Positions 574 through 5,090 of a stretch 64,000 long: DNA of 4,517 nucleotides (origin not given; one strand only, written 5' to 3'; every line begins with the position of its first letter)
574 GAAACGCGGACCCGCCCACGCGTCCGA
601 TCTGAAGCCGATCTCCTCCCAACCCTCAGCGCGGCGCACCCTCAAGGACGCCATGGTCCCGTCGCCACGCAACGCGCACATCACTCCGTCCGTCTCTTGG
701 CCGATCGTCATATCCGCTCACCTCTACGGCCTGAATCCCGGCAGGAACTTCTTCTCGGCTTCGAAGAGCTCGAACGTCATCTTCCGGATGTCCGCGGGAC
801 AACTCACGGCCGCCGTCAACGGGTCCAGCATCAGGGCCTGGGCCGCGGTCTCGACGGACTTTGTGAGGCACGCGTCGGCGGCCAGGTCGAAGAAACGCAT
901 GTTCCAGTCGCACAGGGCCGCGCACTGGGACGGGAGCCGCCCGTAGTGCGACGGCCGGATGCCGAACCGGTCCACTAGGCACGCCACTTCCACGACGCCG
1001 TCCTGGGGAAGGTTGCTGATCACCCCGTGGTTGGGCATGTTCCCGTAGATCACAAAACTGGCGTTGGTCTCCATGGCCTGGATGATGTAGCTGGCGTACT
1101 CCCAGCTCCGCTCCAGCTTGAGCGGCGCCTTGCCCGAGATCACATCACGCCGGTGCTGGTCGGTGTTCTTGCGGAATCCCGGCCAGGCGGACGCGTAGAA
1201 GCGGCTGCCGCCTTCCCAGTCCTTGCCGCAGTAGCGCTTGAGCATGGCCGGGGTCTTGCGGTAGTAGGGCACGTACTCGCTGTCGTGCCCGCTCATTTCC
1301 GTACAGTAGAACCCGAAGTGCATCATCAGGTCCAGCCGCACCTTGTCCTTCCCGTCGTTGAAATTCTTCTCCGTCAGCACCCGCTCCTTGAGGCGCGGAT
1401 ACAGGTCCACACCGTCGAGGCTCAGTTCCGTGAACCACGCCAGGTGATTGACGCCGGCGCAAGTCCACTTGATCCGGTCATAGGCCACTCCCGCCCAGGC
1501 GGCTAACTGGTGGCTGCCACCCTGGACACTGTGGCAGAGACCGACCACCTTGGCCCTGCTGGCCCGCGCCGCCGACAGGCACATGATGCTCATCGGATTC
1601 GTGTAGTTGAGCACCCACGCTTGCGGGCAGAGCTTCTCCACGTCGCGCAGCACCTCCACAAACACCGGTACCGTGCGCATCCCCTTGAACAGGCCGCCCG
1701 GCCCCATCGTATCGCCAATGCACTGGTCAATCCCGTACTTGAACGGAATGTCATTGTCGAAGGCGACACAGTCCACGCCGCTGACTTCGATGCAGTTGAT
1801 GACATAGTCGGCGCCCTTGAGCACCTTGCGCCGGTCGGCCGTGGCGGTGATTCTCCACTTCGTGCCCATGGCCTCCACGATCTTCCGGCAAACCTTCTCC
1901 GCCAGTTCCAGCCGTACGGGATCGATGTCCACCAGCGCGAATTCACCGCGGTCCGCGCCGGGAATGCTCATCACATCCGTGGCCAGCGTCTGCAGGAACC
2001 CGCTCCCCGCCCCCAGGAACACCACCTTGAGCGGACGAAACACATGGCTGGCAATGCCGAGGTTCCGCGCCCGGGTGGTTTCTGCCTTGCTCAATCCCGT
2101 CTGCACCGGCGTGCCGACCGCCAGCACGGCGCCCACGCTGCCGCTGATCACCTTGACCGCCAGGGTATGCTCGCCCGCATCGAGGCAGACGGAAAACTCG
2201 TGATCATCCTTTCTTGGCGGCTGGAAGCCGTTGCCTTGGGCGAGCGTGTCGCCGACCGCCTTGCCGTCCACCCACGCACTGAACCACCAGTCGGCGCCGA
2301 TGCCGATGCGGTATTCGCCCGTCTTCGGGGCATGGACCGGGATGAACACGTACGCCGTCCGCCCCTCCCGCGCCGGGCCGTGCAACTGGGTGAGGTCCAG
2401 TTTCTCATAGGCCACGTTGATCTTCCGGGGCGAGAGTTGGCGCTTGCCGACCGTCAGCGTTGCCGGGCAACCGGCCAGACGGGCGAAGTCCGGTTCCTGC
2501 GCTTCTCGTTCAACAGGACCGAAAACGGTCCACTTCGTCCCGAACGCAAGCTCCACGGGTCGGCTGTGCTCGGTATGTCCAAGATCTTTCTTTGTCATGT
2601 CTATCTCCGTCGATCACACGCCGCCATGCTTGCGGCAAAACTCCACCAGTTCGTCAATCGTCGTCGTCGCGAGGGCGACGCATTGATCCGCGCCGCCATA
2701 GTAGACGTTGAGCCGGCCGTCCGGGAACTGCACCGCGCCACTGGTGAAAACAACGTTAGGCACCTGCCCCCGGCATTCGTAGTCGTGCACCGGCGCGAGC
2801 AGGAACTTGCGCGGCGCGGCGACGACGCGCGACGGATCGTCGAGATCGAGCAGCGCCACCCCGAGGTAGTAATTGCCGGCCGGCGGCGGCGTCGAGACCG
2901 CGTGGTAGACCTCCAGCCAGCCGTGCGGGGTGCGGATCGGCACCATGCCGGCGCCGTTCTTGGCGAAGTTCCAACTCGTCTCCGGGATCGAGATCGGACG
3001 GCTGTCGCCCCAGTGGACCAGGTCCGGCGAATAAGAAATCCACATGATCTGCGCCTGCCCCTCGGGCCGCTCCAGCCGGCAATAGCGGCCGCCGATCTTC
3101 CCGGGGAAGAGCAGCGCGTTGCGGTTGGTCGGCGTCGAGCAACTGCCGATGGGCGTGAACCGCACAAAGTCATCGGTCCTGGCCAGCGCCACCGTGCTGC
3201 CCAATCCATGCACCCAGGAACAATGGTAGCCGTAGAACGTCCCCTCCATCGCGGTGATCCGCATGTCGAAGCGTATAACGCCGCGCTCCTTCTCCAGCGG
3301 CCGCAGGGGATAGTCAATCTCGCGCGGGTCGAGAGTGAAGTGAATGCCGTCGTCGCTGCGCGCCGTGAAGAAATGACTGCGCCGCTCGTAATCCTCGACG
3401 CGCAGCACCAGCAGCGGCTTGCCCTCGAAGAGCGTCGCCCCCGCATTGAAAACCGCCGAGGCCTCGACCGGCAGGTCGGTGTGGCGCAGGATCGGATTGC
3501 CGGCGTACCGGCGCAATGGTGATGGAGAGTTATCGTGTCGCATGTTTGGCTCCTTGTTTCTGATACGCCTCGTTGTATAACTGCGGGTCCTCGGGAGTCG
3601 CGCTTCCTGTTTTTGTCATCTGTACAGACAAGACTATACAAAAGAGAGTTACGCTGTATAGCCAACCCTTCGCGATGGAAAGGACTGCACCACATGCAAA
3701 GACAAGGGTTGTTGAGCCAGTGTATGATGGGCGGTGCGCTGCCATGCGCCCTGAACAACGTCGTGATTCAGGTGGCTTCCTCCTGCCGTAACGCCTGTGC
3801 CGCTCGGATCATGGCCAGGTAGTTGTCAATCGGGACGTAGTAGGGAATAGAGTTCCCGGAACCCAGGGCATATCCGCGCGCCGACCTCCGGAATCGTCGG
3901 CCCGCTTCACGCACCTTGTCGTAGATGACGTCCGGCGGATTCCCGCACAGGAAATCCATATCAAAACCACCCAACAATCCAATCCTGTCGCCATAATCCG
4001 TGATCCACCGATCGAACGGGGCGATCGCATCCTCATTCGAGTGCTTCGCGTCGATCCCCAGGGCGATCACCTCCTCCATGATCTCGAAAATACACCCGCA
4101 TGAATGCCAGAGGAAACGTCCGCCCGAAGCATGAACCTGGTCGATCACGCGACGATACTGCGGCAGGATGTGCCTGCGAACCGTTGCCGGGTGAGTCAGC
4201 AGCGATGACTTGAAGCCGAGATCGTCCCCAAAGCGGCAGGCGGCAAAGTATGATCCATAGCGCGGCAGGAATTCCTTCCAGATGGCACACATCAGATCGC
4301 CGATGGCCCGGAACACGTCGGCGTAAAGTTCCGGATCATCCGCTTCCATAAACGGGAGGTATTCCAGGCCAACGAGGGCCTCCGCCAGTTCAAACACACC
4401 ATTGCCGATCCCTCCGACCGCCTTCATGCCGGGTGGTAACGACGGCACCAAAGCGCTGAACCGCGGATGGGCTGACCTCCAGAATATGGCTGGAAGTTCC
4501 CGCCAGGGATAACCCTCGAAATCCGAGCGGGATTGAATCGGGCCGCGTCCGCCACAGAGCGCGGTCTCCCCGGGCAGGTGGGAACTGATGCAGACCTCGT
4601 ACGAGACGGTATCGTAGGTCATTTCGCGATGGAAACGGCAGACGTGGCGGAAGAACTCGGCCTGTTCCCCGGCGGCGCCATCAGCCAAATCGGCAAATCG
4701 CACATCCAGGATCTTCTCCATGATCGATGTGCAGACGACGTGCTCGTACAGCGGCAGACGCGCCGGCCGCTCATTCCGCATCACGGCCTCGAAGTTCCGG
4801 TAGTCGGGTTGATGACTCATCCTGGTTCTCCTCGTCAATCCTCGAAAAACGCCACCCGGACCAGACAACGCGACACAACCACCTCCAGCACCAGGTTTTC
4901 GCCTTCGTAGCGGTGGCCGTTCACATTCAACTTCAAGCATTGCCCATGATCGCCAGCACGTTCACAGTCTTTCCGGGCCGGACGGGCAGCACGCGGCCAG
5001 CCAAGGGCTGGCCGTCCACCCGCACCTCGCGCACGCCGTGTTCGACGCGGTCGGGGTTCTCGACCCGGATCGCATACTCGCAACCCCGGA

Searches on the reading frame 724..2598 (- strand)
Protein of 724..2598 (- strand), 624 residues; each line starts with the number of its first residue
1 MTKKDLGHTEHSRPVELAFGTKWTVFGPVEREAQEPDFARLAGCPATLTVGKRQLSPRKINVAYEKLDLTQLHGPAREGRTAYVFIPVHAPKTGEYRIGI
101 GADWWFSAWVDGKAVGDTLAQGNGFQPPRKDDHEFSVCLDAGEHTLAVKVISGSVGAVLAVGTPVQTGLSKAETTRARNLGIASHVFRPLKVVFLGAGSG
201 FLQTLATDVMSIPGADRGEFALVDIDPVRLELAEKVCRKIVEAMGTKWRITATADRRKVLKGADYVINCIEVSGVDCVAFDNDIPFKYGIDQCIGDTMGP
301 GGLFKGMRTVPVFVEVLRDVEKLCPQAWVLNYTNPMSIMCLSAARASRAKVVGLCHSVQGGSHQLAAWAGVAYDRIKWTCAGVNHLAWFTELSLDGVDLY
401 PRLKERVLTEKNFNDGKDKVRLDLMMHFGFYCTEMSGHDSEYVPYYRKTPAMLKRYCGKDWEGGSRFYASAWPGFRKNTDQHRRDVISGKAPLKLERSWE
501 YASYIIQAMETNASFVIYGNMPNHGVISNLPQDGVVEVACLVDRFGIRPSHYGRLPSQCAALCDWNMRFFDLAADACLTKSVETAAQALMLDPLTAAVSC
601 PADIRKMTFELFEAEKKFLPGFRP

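Call 7: search_protein_families(library=pfam, proteins=[window:724-2598:-], max_evalue=0.001)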
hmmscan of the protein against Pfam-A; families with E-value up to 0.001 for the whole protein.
window:724-2598:- (624 aa): 2 families
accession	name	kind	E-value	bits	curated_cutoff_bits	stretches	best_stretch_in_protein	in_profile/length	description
PF02056.22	Glyco_hydro_4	-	2.9e-53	180.6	23.2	1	191-367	1-179/183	Family 4 glycosyl hydrolase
PF11975.13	Glyco_hydro_4C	-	2.1e-51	175.3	24.1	1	380-595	1-211/211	Family 4 glycosyl hydrolase C-terminal domain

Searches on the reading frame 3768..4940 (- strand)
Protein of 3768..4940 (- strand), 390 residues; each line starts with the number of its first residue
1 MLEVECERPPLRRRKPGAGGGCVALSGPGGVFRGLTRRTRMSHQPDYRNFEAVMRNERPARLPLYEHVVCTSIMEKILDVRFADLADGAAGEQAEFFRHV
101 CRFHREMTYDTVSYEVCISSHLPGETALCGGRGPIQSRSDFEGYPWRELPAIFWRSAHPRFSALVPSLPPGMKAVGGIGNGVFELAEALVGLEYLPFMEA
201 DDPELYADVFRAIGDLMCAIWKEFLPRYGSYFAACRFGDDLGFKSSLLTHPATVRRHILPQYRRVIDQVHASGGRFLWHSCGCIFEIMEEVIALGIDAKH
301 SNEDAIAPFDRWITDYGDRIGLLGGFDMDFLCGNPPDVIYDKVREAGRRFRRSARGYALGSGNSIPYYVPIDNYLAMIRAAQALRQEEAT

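Call 7: search_protein_families(library=pfam, proteins=[window:3768-4940:-], max_evalue=0.001)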
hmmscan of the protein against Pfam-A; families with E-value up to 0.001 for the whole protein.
window:3768-4940:- (390 aa): 1 family
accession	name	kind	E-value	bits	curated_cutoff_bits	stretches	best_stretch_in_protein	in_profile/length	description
PF01208.23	URO-D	-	3.1e-12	46.6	23.9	1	185-382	149-344/346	Uroporphyrinogen decarboxylase (URO-D)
